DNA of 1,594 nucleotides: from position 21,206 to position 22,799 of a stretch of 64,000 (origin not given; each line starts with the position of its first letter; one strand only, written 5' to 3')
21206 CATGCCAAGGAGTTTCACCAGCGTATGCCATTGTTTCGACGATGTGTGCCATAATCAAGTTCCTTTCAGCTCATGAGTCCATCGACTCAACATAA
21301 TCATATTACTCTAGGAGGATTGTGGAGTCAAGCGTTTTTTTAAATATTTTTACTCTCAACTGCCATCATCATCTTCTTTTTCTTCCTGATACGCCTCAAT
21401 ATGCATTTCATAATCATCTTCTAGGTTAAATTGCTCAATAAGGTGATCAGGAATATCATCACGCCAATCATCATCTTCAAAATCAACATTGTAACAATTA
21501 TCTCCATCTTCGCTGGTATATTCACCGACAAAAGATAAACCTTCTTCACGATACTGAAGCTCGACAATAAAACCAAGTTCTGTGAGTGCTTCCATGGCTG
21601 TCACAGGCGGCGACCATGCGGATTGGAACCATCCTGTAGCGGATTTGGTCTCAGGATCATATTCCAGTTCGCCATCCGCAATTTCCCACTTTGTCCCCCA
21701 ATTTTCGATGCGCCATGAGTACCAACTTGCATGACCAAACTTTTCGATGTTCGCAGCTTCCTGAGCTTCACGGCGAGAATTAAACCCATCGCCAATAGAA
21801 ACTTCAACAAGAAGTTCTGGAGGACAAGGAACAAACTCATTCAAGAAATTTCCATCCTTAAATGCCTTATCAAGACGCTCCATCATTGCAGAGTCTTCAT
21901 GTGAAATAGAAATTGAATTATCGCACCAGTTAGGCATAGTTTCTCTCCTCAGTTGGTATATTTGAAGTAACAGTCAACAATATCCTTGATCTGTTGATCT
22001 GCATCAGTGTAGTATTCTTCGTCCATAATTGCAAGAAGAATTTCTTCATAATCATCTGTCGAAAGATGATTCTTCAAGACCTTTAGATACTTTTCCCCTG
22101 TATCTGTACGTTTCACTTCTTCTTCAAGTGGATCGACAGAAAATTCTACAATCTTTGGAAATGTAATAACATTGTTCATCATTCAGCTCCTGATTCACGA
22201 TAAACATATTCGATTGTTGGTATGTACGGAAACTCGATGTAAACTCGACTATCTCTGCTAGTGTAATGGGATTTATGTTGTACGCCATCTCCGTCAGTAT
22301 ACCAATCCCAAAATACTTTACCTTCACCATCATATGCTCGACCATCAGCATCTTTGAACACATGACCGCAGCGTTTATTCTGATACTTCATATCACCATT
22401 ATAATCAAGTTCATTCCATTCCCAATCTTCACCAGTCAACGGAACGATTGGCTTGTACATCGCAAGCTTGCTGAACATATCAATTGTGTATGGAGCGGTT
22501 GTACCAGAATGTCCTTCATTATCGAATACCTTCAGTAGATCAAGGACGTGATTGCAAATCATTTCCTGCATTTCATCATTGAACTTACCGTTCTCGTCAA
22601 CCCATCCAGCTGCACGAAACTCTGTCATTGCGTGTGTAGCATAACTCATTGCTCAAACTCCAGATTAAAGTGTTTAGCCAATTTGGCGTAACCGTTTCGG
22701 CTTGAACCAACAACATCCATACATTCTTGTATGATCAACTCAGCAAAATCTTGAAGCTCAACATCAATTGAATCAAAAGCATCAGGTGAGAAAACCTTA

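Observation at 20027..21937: Alphaproteobacterial-type early module: GapR homolog next to DUF932 and MPNWC-type proteins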

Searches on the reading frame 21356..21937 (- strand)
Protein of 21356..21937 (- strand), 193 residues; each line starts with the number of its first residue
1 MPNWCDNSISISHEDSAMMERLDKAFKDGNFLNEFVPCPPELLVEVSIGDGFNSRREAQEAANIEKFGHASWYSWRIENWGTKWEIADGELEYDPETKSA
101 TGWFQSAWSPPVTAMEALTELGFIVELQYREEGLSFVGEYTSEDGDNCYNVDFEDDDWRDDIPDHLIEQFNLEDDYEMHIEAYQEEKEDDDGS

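Call 3: search_protein_families(library=pfam, proteins=[window:21356-21937:-], max_evalue=0.01)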
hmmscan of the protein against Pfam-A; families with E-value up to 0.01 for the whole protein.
window:21356-21937:- (193 aa): 1 family
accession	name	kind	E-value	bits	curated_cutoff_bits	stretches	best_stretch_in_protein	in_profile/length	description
PF18406.6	DUF1281_C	-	1.6e-06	28.4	22.8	1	89-155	11-71/88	Ferredoxin-like domain in Api92-like protein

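Call 4: search_protein_families(library=phrogs, proteins=[window:21356-21937:-], max_evalue=0.001)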
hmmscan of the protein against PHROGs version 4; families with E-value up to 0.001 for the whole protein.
window:21356-21937:- (193 aa): 2 families
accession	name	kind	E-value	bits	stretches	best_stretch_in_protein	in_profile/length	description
phrog_20518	-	unknown function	9.5e-18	65.7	1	70-140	105-176/177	-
phrog_12644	-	unknown function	8.6e-11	43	1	58-183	102-215/236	-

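Call 12: search_solved_structures(query=window:21356-21937:-, show_alignments=2, max_evalue=1)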
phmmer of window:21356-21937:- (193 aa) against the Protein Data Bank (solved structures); distinct sequences matched with E-value up to 1: 7.
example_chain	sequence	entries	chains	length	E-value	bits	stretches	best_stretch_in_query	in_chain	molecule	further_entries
4f13_A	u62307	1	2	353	0.21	14.4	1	75-119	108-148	Alginate lyase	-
4f10_A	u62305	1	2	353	0.22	14.3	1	75-119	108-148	Alginate lyase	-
1hv6_A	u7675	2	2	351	0.22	14.3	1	75-119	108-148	ALGINATE LYASE | PROTEIN (ALGINATE LYASE A1-III)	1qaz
4e1y_A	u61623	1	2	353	0.22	14.3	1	75-119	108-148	Alginate lyase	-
5u35_A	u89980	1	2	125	0.37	13.6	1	14-63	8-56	De novo NTF2 with large cavity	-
7bww_A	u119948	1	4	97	0.65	12.7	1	48-79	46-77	metallo-Diels-Alderase DA7 W16S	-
6ypi_A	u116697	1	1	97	0.89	12.3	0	48-78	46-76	DA7 W16G,K58Q,L77R,T78R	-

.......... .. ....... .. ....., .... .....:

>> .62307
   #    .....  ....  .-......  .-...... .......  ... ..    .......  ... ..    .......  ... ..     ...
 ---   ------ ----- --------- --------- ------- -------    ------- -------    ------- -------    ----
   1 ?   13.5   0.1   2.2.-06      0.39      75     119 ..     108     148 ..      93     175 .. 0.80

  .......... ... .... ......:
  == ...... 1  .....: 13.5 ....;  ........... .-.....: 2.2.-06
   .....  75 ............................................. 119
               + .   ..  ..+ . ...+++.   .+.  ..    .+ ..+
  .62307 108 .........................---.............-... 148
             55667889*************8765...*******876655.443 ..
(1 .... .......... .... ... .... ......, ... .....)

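Call 20: find_homologous_proteins(query=window:21356-21937:-, max_evalue=0.001)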
Query window:21356-21937:- (193 aa): 1730 proteins with E <= 0.001 among 1815 candidates; the best 120 are listed.
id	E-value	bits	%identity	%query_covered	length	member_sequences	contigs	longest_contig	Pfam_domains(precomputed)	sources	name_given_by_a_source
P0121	3.0e-129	447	100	100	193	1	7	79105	PF18406.7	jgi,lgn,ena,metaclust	metaclust:\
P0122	1.6e-125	435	96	100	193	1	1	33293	PF18406.7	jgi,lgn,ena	jgi:hypothetical protein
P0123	1.3e-105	369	81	100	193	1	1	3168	PF18406.7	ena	-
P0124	9.5e-103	360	82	94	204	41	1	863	PF18406.7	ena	-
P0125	2.2e-102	359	82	94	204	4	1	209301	PF18406.7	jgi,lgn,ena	jgi:hypothetical protein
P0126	2.0e-101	356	83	94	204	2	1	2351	PF18406.7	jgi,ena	jgi:hypothetical protein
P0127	2.0e-101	356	83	94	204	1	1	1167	PF18406.7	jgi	-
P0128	1.1e-99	350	80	94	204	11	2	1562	PF18406.7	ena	-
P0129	1.3e-99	350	81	94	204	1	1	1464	PF18406.7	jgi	jgi:hypothetical protein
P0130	4.4e-98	345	75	98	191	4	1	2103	PF18406.7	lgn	-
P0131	6.0e-75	269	61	98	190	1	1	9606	-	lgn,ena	-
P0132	2.9e-73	264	58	99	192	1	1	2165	PF18406.7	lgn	-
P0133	3.5e-69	251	58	93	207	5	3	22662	-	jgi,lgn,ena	jgi:hypothetical protein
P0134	1.5e-49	186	49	96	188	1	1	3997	-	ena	-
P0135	6.2e-41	158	45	89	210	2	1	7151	-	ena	-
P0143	1.5e-38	150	43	90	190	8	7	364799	PF18406.7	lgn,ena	-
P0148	1.1e-37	148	42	90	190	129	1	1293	PF18406.7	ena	-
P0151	1.8e-37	147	44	89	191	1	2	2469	PF18406.7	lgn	-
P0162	4.9e-37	146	39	92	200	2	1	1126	PF18406.7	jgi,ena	-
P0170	1.4e-36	144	41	99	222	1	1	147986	PF18406.7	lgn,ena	-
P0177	2.8e-36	143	41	91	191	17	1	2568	PF18406.7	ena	-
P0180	3.7e-36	143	42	95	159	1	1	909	PF18406.7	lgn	-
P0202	1.7e-35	140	45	90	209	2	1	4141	PF18406.7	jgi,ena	-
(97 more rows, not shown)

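Call 30: predict_structure(alignment_id=A1)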
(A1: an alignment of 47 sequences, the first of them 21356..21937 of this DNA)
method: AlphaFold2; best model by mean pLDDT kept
length: 193 residues; sequences in the alignment: 47
mean_pLDDT: 95.1   pTM: 0.86
mean pLDDT of the five models: 95.1, 93.9, 93.9, 91.8, 90.8
residues with pLDDT >= 90: 176; 70-90: 13; 50-70: 4; < 50: 0
segments of 3 or more residues with pLDDT < 50: none
pLDDT, mean of each block of 10 residues (from residue 1): 88 98 98 98 94 96 98 97 95 98 96 98 98 94 98 94 97 95 86 61
secondary structure, 60 per line:
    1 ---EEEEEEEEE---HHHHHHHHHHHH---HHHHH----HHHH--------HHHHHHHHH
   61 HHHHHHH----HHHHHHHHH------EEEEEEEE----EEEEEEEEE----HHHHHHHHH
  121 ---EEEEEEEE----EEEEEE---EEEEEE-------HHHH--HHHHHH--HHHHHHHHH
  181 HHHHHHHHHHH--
elements in order: E4-12 H16-27 H31-35 H40-43 H52-67 H72-80 E87-94 E99-107 H112-120 E124-131 E136-141 E145-150 H158-161 H164-169 H172-191

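Call 35: fold_search(model_id=the predicted structure, library=pdb)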
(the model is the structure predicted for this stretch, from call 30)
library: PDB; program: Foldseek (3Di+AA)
matches with E <= 10: 647; with E <= 0.001: 1
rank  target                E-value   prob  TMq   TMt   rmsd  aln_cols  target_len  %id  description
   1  2ijr                  1.1e-04  1.00  0.40  0.28  13.6       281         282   12  Crystal structure of a protein api92 from Yersinia pseudotuberculosis, Pfam DUF1281 (released 2006-10-31)
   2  4pyd_C                1.2e-02  0.35  0.21  0.24  10.9       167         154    5  MoaC in complex with cPMP crystallized in space group P212121 (released 2015-04-29)
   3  4pyd_D                1.9e-02  0.47  0.23  0.26   9.8       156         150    6  MoaC in complex with cPMP crystallized in space group P212121 (released 2015-04-29)
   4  4pya                  2.4e-02  0.47  0.22  0.29   8.7       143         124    8  MoaC K51A in complex with 3',8-cH2GTP (released 2015-04-29)
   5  4pyd_F                2.7e-02  0.44  0.22  0.29  10.4       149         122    7  MoaC in complex with cPMP crystallized in space group P212121 (released 2015-04-29)
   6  4pyd_A                2.7e-02  0.30  0.21  0.27  10.3       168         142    7  MoaC in complex with cPMP crystallized in space group P212121 (released 2015-04-29)
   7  4pyd_B                6.6e-02  0.25  0.20  0.25  14.6       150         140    9  MoaC in complex with cPMP crystallized in space group P212121 (released 2015-04-29)
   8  2ekn_B                7.1e-02  0.16  0.18  0.21  10.3       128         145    5  Structure of PH1811 protein from Pyrococcus horikoshii (released 2008-04-01)
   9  4pyd_E                8.0e-02  0.18  0.19  0.25  13.7       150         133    8  MoaC in complex with cPMP crystallized in space group P212121 (released 2015-04-29)
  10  2ekn_A                8.0e-02  0.18  0.18  0.22  10.3       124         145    6  Structure of PH1811 protein from Pyrococcus horikoshii (released 2008-04-01)
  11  6xyd_D                8.0e-02  0.14  0.13  0.21  16.7       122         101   15  Crystal structure of Q4D6Q6, a conserved kinetoplastid-specific protein from Trypanosoma cruzi (released 2020-06-10)
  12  1ekr                  9.1e-02  0.18  0.21  0.25   9.6       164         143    5  MOAC PROTEIN FROM E. COLI (released 2000-09-20)
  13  6xyb_B                9.1e-02  0.13  0.13  0.21  17.2       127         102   16  Crystal structure of Q4D6Q6, a conserved kinetoplastid-specific protein from Trypanosoma cruzi (released 2020-06-10)
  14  6xyb_D                1.0e-01  0.13  0.13  0.20  16.6       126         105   17  Crystal structure of Q4D6Q6, a conserved kinetoplastid-specific protein from Trypanosoma cruzi (released 2020-06-10)
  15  6xyb_A                1.0e-01  0.12  0.13  0.21  17.1       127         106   17  Crystal structure of Q4D6Q6, a conserved kinetoplastid-specific protein from Trypanosoma cruzi (released 2020-06-10)
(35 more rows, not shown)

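Call 37: search_dna_similar(query=window:21356-21937:-, collection=plasmids, mode=protein, max_rows=30, max_evalue=0.001)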
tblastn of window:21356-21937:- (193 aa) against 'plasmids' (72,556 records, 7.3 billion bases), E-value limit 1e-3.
Records with a match: 12; places in all: 13; records where one place covers at least 80% of the query: 0.
Best place of each record, by identity: <60% 12.
By first word of the organism name: Lactobacillus 3; Deferribacter 1; Miltoncostaea 1; Vibrio 1; Aliivibrio 1; Dietzia 1; Vitreoscilla 1; Parabacteroides 1; Phocaeicola 1; Bacteroides 1.
By predicted mobility (MOB-suite, as given by PLSDB): non-mobilizable 9; conjugative 2; mobilizable 1.
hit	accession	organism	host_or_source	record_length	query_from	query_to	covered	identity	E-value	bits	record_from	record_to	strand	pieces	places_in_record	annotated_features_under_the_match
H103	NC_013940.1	Deferribacter desulfuricans SSM1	-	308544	1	154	80%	31.1%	8e-11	67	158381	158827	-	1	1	hypothetical protein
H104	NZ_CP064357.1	Miltoncostaea oceani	pure culture,marine sediment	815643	1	144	75%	29.0%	2e-6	55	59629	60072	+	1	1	hypothetical protein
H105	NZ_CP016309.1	Vibrio scophthalmi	Paralichthys olivaceus,cell culture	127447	38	171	69%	30.2%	8e-4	47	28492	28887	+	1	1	DUF1281 domain-containing protein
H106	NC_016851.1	Aliivibrio fischeri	Euprymna scolopes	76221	38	171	69%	30.0%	9e-4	47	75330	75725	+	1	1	DUF1281 domain-containing protein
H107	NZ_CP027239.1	Dietzia sp. oral taxon 368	Homo sapiens,pure culture,Tooth root ...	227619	1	153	79%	25.6%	3e-4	48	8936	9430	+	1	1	hypothetical protein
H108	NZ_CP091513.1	Vitreoscilla stercoraria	Bos taurus,cell culture,Dung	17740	44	157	59%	31.0%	5e-12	71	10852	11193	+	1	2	hypothetical protein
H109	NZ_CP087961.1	Lactobacillus gasseri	Homo sapiens,Whole organism,urine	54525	19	145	66%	24.4%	5e-5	50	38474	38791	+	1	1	hypothetical protein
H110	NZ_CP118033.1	Lactobacillus gasseri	Homo sapiens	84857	19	145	66%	24.4%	7e-5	50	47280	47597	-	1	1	hypothetical protein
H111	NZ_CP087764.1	Lactobacillus gasseri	Homo sapiens,Whole organism,urine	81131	32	145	59%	26.3%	6e-5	50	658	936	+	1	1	hypothetical protein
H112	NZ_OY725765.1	Parabacteroides distasonis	-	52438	1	120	62%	24.8%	5e-5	50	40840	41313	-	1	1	hypothetical protein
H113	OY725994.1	Phocaeicola massiliensis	-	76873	1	120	62%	24.8%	5e-5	50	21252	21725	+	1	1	record has no annotation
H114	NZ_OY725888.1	Bacteroides finegoldii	-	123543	1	120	62%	24.8%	5e-5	50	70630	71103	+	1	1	hypothetical protein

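Call 98: search_dna_similar(query=window:21356-21937:-, collection=phages, mode=protein, max_rows=30, max_evalue=0.00001)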
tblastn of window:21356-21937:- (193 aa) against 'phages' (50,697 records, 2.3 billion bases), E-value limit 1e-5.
Records with a match: 4; places in all: 4; records where one place covers at least 80% of the query: 1.
Best place of each record, by identity: <60% 4.
By first word of the organism name: Puniceispirillum 2; Roseobacter 1; Bacteriophage 1.
By host as written in the record: Candidatus Puniceispirillum marinum IMCC1322 2; Rhodobacteraceae bacterium FZCC0040 1; - 1.
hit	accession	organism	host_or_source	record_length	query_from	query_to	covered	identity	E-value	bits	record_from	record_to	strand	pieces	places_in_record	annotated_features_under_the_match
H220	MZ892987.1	Roseobacter phage CRP-207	Rhodobacteraceae bacterium FZCC0040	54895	1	176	91%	34.9%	1e-23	102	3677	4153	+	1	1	hypothetical protein (x2)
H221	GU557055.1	Puniceispirillum phage HMO-2011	Candidatus Puniceispirillum marinum ...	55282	1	147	76%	32.2%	1e-16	82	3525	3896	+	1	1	hypothetical protein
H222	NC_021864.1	Puniceispirillum phage HMO-2011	Candidatus Puniceispirillum marinum ...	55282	1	147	76%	32.2%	1e-16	82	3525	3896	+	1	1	hypothetical protein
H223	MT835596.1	Bacteriophage sp.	human fecal samples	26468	63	148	45%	36.7%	9e-6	51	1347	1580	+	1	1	record has no annotation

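Call 101: search_protein_families(library=ncbifam, proteins=[window:21356-21937:-], max_evalue=0.001)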
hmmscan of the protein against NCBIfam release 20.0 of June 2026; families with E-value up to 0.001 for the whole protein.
window:21356-21937:- (193 aa): 0 families

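Call 104: fold_search(model_id=the predicted structure, library=viral)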
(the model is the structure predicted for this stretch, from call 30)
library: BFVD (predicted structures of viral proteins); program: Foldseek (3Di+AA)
matches with E <= 10: 671; with E <= 0.001: 19
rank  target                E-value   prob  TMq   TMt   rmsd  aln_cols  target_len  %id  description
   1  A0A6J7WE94            4.1e-19  1.00  0.85  0.85   2.6       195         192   34  YubB ferredoxin-like domain-containing protein [uncultured Caudovirales phage]
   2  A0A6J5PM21            1.1e-14  1.00  0.74  0.61   2.6       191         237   25  YubB ferredoxin-like domain-containing protein [uncultured Caudovirales phage]
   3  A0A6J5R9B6            1.7e-13  1.00  0.65  0.70   4.7       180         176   23  YubB ferredoxin-like domain-containing protein [uncultured Caudovirales phage]
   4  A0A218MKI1            2.8e-12  1.00  0.65  0.70   5.3       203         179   20  YubB ferredoxin-like domain-containing protein [uncultured virus]
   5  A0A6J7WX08            2.4e-11  1.00  0.67  0.54   6.5       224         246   22  YubB ferredoxin-like domain-containing protein [uncultured Caudovirales phage]
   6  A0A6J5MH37            2.7e-11  1.00  0.60  0.67   4.1       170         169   20  YubB ferredoxin-like domain-containing protein [uncultured Caudovirales phage]
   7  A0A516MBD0            4.2e-11  1.00  0.59  0.46   5.8       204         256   22  (no name in the UniProt tables at hand)
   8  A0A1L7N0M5            1.9e-10  1.00  0.41  0.33  10.2       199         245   20  YubB ferredoxin-like domain-containing protein [Ralstonia phage RP12]
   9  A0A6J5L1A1            3.0e-10  1.00  0.54  0.42   4.9       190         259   21  YubB ferredoxin-like domain-containing protein [uncultured Caudovirales phage]
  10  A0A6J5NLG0            1.5e-09  1.00  0.51  0.46   7.7       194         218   19  YubB ferredoxin-like domain-containing protein [uncultured Caudovirales phage]
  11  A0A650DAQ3            6.2e-09  1.00  0.55  0.59   6.2       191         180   19  (no name in the UniProt tables at hand)
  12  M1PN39                1.3e-08  1.00  0.56  0.49   3.2       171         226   20  YubB ferredoxin-like domain-containing protein [Moumouvirus goulette]
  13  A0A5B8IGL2            2.5e-08  1.00  0.55  0.61   9.8       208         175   16  YubB ferredoxin-like domain-containing protein [Mimiviridae sp. ChoanoV1]
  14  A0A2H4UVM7            3.6e-08  1.00  0.57  0.43   5.7       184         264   21  Uncharacterized protein [Bodo saltans virus]
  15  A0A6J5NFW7            5.7e-08  1.00  0.56  0.51  12.9       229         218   19  YubB ferredoxin-like domain-containing protein [uncultured Caudovirales phage]
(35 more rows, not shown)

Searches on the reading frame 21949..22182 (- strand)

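Call 3: search_protein_families(library=pfam, proteins=[window:21949-22182:-], max_evalue=0.01)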
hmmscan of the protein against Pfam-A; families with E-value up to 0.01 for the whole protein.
window:21949-22182:- (77 aa): 1 family
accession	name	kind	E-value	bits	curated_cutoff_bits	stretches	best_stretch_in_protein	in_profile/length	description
PF23781.1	Phage_TAC_16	-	0.0051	17.1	27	1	36-61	71-98/114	Phage tail assembly chaperone protein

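Call 4: search_protein_families(library=phrogs, proteins=[window:21949-22182:-], max_evalue=0.001)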
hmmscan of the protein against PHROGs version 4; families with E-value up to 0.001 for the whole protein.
window:21949-22182:- (77 aa): 0 families

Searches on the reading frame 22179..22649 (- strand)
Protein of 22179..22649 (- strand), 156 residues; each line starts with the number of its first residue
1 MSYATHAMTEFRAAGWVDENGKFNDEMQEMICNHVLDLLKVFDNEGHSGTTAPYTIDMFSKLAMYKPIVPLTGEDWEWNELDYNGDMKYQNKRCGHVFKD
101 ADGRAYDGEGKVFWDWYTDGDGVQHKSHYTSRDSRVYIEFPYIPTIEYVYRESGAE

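Call 3: search_protein_families(library=pfam, proteins=[window:22179-22649:-], max_evalue=0.01)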
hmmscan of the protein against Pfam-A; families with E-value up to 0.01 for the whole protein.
window:22179-22649:- (156 aa): 1 family
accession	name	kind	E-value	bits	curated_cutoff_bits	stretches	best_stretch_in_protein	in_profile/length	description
PF25185.1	Tad3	-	4.6e-33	114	27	1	1-115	1-109/119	Type I Thoeris inhibitor Tad3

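Call 4: search_protein_families(library=phrogs, proteins=[window:22179-22649:-], max_evalue=0.001)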
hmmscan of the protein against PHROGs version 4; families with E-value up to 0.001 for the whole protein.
window:22179-22649:- (156 aa): 1 family
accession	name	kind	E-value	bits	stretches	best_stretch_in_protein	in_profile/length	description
phrog_14697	-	unknown function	2e-06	28.5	1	32-107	133-212/244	-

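Call 73: search_dna_similar(query=window:22179-22649:-, collection=phages, mode=protein, max_rows=25, max_evalue=0.001)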
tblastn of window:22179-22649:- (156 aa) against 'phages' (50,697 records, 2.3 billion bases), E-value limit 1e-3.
Records with a match: 36; places in all: 36; records where one place covers at least 80% of the query: 5.
Best place of each record, by identity: <60% 36.
By first word of the organism name: CrAssphage 6; Serratia 6; Klebsiella 6; Bacteriophage 4; Xanthomonas 4; Vibrio 3; uncultured 2; Rhizobium 1; Enterococcus 1; Listeria 1; and 2 more.
By host as written in the record: - 12; Klebsiella pneumoniae 8; Xanthomonas hortorum pv. vitians CFBP8640 3; Vibrio owensii GRA50-12 2; Klebsiella pneumoniae K6592 2; Rhizobium phaseoli I1_23 1; Vibrio breoganii 1; Enterococcus_D sp002850555 DO99 1; and 6 more.
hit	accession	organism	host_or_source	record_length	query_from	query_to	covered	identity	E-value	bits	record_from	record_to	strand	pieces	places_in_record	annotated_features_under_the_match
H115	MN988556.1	Rhizobium phage RHph_I1_23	Rhizobium phaseoli I1_23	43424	1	151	97%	39.7%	1e-26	109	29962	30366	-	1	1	hypothetical protein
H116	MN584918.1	Vibrio phage phi50-12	Vibrio owensii GRA50-12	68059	1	143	92%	41.0%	1e-22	98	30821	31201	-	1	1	hypothetical protein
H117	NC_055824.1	Vibrio phage phi50-12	Vibrio owensii GRA50-12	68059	1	143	92%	41.0%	1e-22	98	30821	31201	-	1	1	hypothetical protein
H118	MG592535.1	Vibrio phage 1.168.O._10N.261.52.A10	Vibrio breoganii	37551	1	142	91%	39.7%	5e-21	94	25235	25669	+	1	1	coil containing protein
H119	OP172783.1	Enterococcus phage EC99P2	Enterococcus_D sp002850555 DO99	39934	30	151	78%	33.6%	3e-9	60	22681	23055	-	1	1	hypothetical protein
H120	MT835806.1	Bacteriophage sp.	human fecal samples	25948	6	107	65%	37.3%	4e-9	59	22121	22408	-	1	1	record has no annotation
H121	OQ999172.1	Listeria phage LIS04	Listeria innocua ATCC 51742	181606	1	143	92%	25.3%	7e-4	44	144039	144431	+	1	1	hypothetical protein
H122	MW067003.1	CrAssphage sp. C0531BW4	stool sample from an infant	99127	4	103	64%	36.0%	3e-10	63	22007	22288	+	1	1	coil containing protein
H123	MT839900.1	Bacteriophage sp.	human fecal samples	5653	6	107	65%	34.3%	2e-10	63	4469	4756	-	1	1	record has no annotation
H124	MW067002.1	CrAssphage sp. C0526BW15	stool sample from an infant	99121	4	103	64%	35.0%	1e-9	61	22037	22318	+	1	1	coil containing protein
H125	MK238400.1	CrAssphage ZA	Homo sapiens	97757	4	103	64%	35.0%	4e-9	60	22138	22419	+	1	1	coil containing protein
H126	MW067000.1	CrAssphage sp. C0521BD4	stool sample from an infant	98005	6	103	63%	35.7%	4e-9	60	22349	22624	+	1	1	coil containing protein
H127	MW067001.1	CrAssphage sp. C0521BW15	stool sample from an infant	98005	6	103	63%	35.7%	4e-9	60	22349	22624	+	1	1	coil containing protein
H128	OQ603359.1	Erwinia phage Ep032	Erwinia sp. YA1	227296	1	103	66%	34.0%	9e-9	59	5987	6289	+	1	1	record has no annotation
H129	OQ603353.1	Xanthomonas phage Ep026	Xanthomonas sp. Q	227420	1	103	66%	34.0%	9e-9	59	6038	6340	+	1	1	record has no annotation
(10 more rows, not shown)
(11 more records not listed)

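Call 101: search_protein_families(library=ncbifam, proteins=[window:22179-22649:-], max_evalue=0.001)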
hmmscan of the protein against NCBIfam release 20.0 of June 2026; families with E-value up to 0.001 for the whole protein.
window:22179-22649:- (156 aa): 0 families
